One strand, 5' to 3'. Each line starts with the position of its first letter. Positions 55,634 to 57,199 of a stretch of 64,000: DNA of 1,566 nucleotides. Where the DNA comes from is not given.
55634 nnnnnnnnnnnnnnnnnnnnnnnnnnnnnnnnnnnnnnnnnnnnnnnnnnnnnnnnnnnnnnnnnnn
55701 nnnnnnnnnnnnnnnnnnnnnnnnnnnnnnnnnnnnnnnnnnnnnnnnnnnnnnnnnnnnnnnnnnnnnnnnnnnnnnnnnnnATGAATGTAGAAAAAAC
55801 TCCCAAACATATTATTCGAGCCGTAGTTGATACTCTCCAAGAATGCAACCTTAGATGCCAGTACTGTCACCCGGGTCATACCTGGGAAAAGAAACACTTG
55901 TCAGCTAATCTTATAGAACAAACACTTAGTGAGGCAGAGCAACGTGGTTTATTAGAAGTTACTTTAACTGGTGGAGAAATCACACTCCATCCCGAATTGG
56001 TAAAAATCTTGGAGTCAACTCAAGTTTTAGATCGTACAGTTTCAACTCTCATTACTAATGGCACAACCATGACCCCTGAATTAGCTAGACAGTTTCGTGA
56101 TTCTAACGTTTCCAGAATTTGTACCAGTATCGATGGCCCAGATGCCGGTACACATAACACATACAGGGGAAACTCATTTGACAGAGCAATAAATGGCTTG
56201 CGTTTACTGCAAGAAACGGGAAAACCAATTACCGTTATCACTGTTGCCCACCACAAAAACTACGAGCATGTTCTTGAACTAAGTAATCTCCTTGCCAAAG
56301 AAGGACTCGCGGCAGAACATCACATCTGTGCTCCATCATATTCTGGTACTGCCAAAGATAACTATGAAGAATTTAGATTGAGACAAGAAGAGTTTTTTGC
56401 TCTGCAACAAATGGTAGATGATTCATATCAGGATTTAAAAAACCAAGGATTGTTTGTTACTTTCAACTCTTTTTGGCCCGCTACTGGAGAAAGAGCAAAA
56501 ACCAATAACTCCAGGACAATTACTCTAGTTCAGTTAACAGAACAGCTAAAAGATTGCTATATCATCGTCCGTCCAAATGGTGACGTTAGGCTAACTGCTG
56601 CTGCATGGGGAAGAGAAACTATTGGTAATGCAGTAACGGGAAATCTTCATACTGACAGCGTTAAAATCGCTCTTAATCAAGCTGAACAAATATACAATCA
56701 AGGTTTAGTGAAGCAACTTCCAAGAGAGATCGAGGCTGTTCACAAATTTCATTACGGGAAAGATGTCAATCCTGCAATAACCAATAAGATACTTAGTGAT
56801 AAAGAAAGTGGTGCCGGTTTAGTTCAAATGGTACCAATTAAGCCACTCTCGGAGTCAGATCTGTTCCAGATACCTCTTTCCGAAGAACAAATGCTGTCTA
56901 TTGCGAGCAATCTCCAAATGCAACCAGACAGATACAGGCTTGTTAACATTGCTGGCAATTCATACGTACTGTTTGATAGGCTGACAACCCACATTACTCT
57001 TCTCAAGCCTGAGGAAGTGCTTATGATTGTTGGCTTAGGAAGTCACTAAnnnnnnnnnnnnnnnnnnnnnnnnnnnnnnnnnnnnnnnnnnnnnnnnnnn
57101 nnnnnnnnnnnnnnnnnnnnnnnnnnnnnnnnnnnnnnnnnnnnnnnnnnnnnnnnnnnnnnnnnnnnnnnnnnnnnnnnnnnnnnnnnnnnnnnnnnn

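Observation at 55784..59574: Candidate uncharacterised system: two tandem radical SAM enzymes convergent with a Nudix hydrolase plus histidine-phosphatase pair in a higher-GC cassette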

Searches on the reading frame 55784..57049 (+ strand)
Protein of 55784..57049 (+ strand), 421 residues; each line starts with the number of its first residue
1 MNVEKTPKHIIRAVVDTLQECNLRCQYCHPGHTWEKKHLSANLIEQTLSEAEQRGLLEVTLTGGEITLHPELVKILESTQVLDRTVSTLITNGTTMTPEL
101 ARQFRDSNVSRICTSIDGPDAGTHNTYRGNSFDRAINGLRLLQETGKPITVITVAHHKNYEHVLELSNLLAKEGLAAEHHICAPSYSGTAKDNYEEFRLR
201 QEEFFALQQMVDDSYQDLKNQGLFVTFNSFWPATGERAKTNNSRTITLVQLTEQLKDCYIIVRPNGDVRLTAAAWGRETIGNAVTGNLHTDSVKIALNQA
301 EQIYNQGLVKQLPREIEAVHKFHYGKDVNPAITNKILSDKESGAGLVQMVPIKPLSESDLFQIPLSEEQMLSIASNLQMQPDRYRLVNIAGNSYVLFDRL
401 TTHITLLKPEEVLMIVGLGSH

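Call 4: search_protein_families(library=pfam, proteins=[window:55784-57049:+], max_evalue=0.01)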
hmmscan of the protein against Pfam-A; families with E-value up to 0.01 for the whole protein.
window:55784-57049:+ (421 aa): 2 families
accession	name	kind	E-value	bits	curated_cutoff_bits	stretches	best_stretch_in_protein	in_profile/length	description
PF04055.27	Radical_SAM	-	1.6e-25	90.6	29.5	1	20-169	6-165/166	Radical SAM superfamily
PF13353.11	Fer4_12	-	1.2e-06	29.2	22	1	18-118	12-115/137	4Fe-4S single cluster domain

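Call 5: search_protein_families(library=ncbifam, proteins=[window:55784-57049:+], max_evalue=0.01)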
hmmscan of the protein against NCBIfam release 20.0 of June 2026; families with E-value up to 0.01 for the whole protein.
window:55784-57049:+ (421 aa): 79 families (the best 25 are shown)
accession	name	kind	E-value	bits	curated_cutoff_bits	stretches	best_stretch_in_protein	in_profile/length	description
TIGR04251.1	SCM_rSAM_ScmF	equivalog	3.2e-22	79.4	400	1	19-174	12-173/353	SynChlorMet cassette radical SAM/SPASM protein ScmF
NF049973.1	radical_Rv1681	equivalog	2.9e-20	72.5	380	1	15-183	76-247/326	Rv1681 family radical SAM protein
NF050035.1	rSAM_WgK_link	exception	1.3e-19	70.5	650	1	18-166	16-167/367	radical SAM/SPASM peptide maturase WgkB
TIGR04545.1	rSAM_ahbD_hemeb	equivalog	3e-19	69.7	500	1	19-192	8-183/339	heme b synthase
TIGR02668.1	moaA_archaeal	equivalog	3.5e-19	68.9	325.25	1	18-175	17-178/303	GTP 3',8-cyclase MoaA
TIGR04250.1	SCM_rSAM_ScmE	equivalog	8.1e-19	67.7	400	1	15-210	7-206/358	SynChlorMet cassette radical SAM/SPASM protein ScmE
NF041298.1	rSAM_mat_DynA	equivalog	1.1e-18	67.4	450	1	13-298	3-292/356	dynobactin maturation radical SAM/SPASM protein DynA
TIGR04055.1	rSAM_NirJ2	equivalog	3.5e-18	66.2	500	1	16-207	5-196/326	putative heme d1 biosynthesis radical SAM protein NirJ2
TIGR02666.1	moaA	equivalog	7.7e-18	64.5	284.05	1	19-175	18-185/336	GTP 3',8-cyclase MoaA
NF001199.0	PRK00164.2-1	equivalog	5.6e-17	61.8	231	1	17-168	18-173/308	GTP 3',8-cyclase MoaA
TIGR04303.1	GeoRSP_rSAM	equivalog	2.1e-16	60.4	400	1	19-176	13-170/325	GeoRSP system radical SAM/SPASM protein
TIGR04317.1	W_rSAM_matur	equivalog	1.1e-15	57.6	380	1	13-174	6-175/349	tungsten cofactor oxidoreductase radical SAM maturase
TIGR02109.1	PQQ_syn_pqqE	equivalog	1.3e-15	57.2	381.35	1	18-221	14-219/358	pyrroloquinoline quinone biosynthesis protein PqqE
TIGR04466.1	rSAM_BlsE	equivalog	1.8e-15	57.3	400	1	16-174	8-166/327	cytosylglucuronate decarboxylase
TIGR04051.1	rSAM_NirJ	equivalog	3.4e-15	55.9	515.45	1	18-220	9-212/354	heme d1 biosynthesis radical SAM protein NirJ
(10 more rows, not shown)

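Call 6: find_encoding_contigs(protein=window:55784-57046:+, flank=10000, max_places=10)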
Protein window:55784-57046:+ (421 aa): no gene with exactly this product is on record in the collection.

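Call 12: find_homologous_proteins(query=window:55784-57046:+)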
Query window:55784-57046:+ (421 aa): 1063 proteins with E <= 0.001 among 8000 candidates; the best 120 are listed.
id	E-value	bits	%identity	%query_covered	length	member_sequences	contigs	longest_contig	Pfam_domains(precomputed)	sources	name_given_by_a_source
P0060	3.2e-281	950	100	100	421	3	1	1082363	PF04055.28,PF13353.12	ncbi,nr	ncbi:MAG: radical SAM protein [Pseudomonadales bacterium]|nr:radical SAM protein [Pseudomonadales ba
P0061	1.5e-250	849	88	100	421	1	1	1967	PF04055.28,PF13353.12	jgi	-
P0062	2.7e-227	772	79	99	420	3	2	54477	PF04055.28,PF13353.12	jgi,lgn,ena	-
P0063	9.0e-226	767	89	91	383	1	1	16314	PF04055.28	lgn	-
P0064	1.1e-207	708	73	99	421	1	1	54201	PF04055.28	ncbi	-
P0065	4.8e-183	627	65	99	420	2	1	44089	PF04055.28,PF13353.12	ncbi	-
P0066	1.2e-181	622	63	100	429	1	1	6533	PF04055.28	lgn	-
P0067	1.6e-181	622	63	100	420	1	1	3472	PF04055.28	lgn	-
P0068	1.9e-181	622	64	99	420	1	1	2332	PF04055.28,PF13353.12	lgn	-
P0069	4.0e-179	614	62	99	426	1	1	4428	PF04055.28,PF13353.12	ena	-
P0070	5.3e-179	613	64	99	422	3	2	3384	PF04055.28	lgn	-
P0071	8.1e-179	613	64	99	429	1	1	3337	PF04055.28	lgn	-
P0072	1.3e-176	606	61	99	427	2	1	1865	PF04055.28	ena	-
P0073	1.2e-175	602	62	98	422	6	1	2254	PF04055.28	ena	-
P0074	9.8e-171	586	61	99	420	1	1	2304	PF04055.28,PF13353.12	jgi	-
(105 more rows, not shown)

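Call 19: find_related_loci(query=A1, collection=genome_contigs, flank=10000)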
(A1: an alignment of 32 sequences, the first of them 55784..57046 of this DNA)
Query A1 (421 aa) in genome_contigs; peptide patterns used: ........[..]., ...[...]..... (x = any residue, [..] = any of these).
599 stretches matched a pattern (row limit reached: there are more); 343 encode a relative of the query (tblastn E <= 1e-3); the best 80 are kept; 80 distinct loci.
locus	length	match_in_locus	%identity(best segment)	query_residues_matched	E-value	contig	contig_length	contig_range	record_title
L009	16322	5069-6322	73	1-418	0e+0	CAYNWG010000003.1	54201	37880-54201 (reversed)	MAG TPA_asm: uncultured Pseudomonadales bacterium isolate SRP286056_co1_440 genome assembly, contig: NODE_578_length_542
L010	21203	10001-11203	46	9-411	1e-118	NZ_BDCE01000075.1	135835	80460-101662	Nocardia uniformis NBRC 13702, whole genome shotgun sequence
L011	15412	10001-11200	46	10-411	2e-115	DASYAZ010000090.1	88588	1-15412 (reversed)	MAG TPA_asm: Pseudonocardiaceae bacterium isolate SMAG_U4894 k141_1782465, whole genome shotgun sequence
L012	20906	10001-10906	45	120-416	2e-82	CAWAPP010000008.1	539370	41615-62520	MAG: uncultured Actinomycetota bacterium isolate MFD04463.bin.2.107 genome assembly, contig: contig_8507, whole genome s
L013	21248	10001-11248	65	3-418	0e+0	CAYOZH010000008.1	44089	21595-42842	MAG TPA_asm: uncultured Gammaproteobacteria bacterium isolate binchicken_co135_53 genome assembly, contig: NODE_1750_len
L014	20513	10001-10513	31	14-193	2e-14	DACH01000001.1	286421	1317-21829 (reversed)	MAG TPA_asm: Archaeoglobus sp. UBA234 UBA234_contig_22, whole genome shotgun sequence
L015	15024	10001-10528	26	6-180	2e-13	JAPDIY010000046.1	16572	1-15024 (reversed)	MAG: Archaeoglobi archaeon isolate S5B9_HD70 c_000000000913, whole genome shotgun sequence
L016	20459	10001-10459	33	21-161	2e-13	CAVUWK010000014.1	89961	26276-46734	MAG: uncultured Acidimicrobiaceae bacterium isolate MFD01138.bin.2.1 genome assembly, contig: contig_81010, whole genome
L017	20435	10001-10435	34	21-165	3e-13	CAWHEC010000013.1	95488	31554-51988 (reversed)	MAG: uncultured Methanoregulaceae archaeon isolate MFD00905.bin.2.197 genome assembly, contig: contig_943, whole genome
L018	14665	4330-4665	39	19-129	2e-13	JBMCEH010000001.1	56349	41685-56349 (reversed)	MAG: Candidatus Natronoplasma sp. isolate C4M09_28 NODE_54_length_56349_cov_8.221711, whole genome shotgun sequence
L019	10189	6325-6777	33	21-159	4e-13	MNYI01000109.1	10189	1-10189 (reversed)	MAG: Candidatus Desantisbacteria bacterium CG2_30_40_21 cg2_3.0_scaffold_6735_c, whole genome shotgun sequence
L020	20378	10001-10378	36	20-146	2e-12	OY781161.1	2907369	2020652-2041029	MAG: uncultured Methanoregula sp. isolate bdb6c56a-0f97-41a9-9319-40fe56c94967 genome assembly, chromosome: 1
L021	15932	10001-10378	36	20-146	2e-12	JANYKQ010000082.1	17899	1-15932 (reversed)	MAG: Methanomicrobiales archaeon isolate GL140_5_metabinner_223_sub GL140_5_k141_2479434, whole genome shotgun sequence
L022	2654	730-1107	35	20-146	2e-12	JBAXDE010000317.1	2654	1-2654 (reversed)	MAG: Methanomicrobiales archaeon isolate ELA211 MAG211_317, whole genome shotgun sequence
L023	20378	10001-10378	35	20-146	6e-12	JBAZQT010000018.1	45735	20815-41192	MAG: Methanoregula sp. isolate SO_2017_SWC_6 scaffold_732_c1_LP-4_2017, whole genome shotgun sequence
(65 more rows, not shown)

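Call 20: find_encoding_contigs(protein=P0065, flank=8000, max_places=2)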
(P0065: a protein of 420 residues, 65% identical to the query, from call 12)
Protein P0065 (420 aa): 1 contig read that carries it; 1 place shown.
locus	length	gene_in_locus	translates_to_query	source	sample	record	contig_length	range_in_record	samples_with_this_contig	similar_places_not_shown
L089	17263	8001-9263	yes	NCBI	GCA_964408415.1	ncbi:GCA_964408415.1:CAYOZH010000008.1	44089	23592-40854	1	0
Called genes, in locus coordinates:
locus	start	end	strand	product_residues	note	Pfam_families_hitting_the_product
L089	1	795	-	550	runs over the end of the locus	PF00239:Resolvase, PF07508:Recombinase, PF13408:Zn_ribbon_recom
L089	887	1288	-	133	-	-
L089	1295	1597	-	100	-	-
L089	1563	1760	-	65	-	-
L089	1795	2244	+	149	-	-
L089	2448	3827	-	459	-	-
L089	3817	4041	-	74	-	-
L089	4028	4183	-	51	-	-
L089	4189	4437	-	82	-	-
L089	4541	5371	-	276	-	-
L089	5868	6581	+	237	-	-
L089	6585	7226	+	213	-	-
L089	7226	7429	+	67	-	-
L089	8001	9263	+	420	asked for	PF04055:Radical_SAM, PF13353:Fer4_12 (faint)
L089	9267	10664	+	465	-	PF04055:Radical_SAM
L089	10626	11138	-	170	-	PF00293:NUDIX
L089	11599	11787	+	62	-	PF01541:GIY-YIG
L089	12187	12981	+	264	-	PF00565:SNase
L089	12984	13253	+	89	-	-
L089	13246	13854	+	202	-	PF08843:AbiEii (faint)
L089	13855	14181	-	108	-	-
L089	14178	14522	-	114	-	PF18924:DUF5674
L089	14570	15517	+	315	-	PF01757:Acyl_transf_3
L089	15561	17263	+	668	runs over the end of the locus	PF00270:DEAD (faint), PF04851:ResIII, PF17757:UvrB_inter, PF27431:UvrB_3rd, PF00271:Helicase_C, PF12344:UvrB, PF02151:UVR (weak)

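Call 21: find_encoding_contigs(protein=P0062, flank=8000, max_places=2)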
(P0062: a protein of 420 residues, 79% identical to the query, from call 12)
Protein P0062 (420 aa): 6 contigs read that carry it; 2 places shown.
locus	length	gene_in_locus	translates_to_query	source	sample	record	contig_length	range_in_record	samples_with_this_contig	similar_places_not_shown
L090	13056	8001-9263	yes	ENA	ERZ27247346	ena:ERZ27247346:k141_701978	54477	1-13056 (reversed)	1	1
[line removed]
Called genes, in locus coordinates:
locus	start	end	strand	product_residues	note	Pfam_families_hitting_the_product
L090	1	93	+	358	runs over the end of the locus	PF07992:Pyr_redox_2, PF13738:Pyr_redox_3, PF00070:Pyr_redox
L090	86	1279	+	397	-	PF00390:malic, PF03949:Malic_M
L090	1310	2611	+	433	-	PF02812:ELFV_dehydrog_N, PF00208:ELFV_dehydrog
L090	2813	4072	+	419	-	PF03979:Sigma70_r1_1, PF00140:Sigma70_r1_2, PF04542:Sigma70_r2, PF04539:Sigma70_r3, PF04545:Sigma70_r4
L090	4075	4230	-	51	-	-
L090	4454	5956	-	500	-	PF00478:IMPDH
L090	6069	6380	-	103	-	-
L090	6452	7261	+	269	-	PF02517:Rce1-like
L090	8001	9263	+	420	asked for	PF13353:Fer4_12 (weak), PF04055:Radical_SAM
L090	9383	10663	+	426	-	PF04055:Radical_SAM, PF13186:SPASM (faint)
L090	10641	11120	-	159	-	PF00293:NUDIX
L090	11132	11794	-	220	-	PF00300:His_Phos_1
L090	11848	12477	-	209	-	PF01725:Ham1p_like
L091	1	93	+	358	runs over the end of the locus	PF07992:Pyr_redox_2, PF13738:Pyr_redox_3, PF00070:Pyr_redox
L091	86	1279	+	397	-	PF00390:malic, PF03949:Malic_M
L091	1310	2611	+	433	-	PF02812:ELFV_dehydrog_N, PF00208:ELFV_dehydrog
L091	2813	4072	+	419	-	PF03979:Sigma70_r1_1, PF00140:Sigma70_r1_2, PF04542:Sigma70_r2, PF04539:Sigma70_r3, PF04545:Sigma70_r4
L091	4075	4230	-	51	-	-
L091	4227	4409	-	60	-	-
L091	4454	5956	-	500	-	PF00478:IMPDH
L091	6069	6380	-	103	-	-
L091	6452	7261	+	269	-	PF02517:Rce1-like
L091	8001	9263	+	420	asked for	PF13353:Fer4_12 (weak), PF04055:Radical_SAM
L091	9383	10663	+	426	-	PF04055:Radical_SAM, PF13186:SPASM (faint)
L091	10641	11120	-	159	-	PF00293:NUDIX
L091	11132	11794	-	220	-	PF00300:His_Phos_1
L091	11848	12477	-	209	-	PF01725:Ham1p_like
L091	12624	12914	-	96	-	?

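Call 24: predict_structure(alignment_id=A1)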
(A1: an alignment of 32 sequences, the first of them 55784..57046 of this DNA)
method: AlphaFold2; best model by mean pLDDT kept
length: 421 residues; sequences in the alignment: 32
mean_pLDDT: 91.0   pTM: 0.91
mean pLDDT of the five models: 91.0, 90.2, 90.2, 88.4, 87.0
residues with pLDDT >= 90: 289; 70-90: 117; 50-70: 15; < 50: 0
segments of 3 or more residues with pLDDT < 50: none
pLDDT, mean of each block of 10 residues (from residue 1): 80 93 74 77 98 96 92 98 97 95 98 95 87 96 97 95 97 97 89 90 97 96 96 88 88 88 93 72 90 95 89 89 88 87 85 89 93 95 91 91 95 90 58
secondary structure, 60 per line:
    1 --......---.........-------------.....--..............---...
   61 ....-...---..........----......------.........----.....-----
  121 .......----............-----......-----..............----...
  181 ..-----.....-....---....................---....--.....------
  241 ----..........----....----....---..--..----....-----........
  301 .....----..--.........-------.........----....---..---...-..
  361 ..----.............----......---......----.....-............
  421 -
elements in order: E3-8 E12-20 E34-38 H41-54 E58-64 H72-81 E86-91 H98-106 E111-115 H121-127 H132-143 E149-154 H160-173 E178-182 H188-192 H194-197 H201-220 E224-227 H230-234 E245-247 H248-254 E259-262 E267-270 E284-287 H293-305 H314-322 H330-338 H343-346 H359-362 H367-379 E384-389 E393-398 E403-407 H409-420

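Call 25: search_protein_families(library=padloc, proteins=[window:55784-57049:+], max_evalue=0.01)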
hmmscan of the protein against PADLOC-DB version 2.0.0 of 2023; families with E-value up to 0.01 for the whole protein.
window:55784-57049:+ (421 aa): 3 families
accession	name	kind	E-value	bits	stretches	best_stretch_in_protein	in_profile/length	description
PDLC02903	pVip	-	2e-16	58.2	1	18-169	7-160/257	Viperins not associated with kinases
PDLC02904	pVip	-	6e-15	53.5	1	19-256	11-249/262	Viperins associated with kinases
PDLC02905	pVip-kinase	-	0.00041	17.7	1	18-121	189-296/474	Viperin-kinase fusion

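Call 29: fold_search(model_id=the predicted structure, library=pdb)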
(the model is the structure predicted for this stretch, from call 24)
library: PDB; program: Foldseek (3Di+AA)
matches with E <= 10: 1903; with E <= 0.001: 201
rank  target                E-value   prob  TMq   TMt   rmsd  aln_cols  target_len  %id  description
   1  5v1q_A                5.5e-14  1.00  0.56  0.55   4.9       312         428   18  Crystal structure of Streptococcus suis SuiB (released 2017-08-30)
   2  5v1q_B                1.6e-13  1.00  0.52  0.50   5.3       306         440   19  Crystal structure of Streptococcus suis SuiB (released 2017-08-30)
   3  6efn                  2.0e-13  1.00  0.53  0.58   3.6       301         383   19  Structure of a RiPP maturase, SkfB (released 2018-10-24)
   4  5v1s_A                2.2e-13  1.00  0.54  0.53   4.2       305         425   17  Crystal structure of Streptococcus suis SuiB bound to S-adenosylmethionine (released 2017-08-30)
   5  5v1t_A                4.0e-13  1.00  0.55  0.53   4.7       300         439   18  Crystal structure of Streptococcus suis SuiB bound to precursor peptide SuiA (released 2017-08-30)
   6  5v1s_B                1.4e-12  1.00  0.49  0.48   4.7       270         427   19  Crystal structure of Streptococcus suis SuiB bound to S-adenosylmethionine (released 2017-08-30)
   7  7vob                  2.8e-12  1.00  0.52  0.65   5.2       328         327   19  The crystal structure of a Radical SAM Enzyme BlsE involved in the Biosynthesis of Blasticidin S (released 2022-05-04)
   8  4k37_A                2.3e-11  1.00  0.52  0.59   5.0       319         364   16  Native anSMEcpe with bound AdoMet (released 2013-05-08)
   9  4k37_B                3.6e-11  1.00  0.51  0.58   5.5       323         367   17  Native anSMEcpe with bound AdoMet (released 2013-05-08)
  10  4k36_A                3.6e-11  1.00  0.49  0.54   5.7       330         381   17  His6 tagged anSMEcpe with bound AdoMet (released 2013-05-08)
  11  5why_A                4.0e-11  1.00  0.49  0.49   5.0       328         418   16  Structural Insights into Thioether Bond Formation in the Biosynthesis of Sactipeptides (released 2017-07-26)
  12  4k39_B                4.5e-11  1.00  0.49  0.57   5.8       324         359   17  Native anSMEcpe with bound AdoMet and Cp18Cys peptide (released 2013-05-08)
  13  4k36_B                4.8e-11  1.00  0.50  0.57   5.6       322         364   17  His6 tagged anSMEcpe with bound AdoMet (released 2013-05-08)
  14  6q2p_B                5.8e-11  1.00  0.50  0.68   4.8       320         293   13  Crystal structure of mouse viperin bound to cytidine triphosphate and S-adenosylhomocysteine (released 2020-01-22)
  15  4k39_A                6.5e-11  1.00  0.50  0.57   5.5       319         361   17  Native anSMEcpe with bound AdoMet and Cp18Cys peptide (released 2013-05-08)
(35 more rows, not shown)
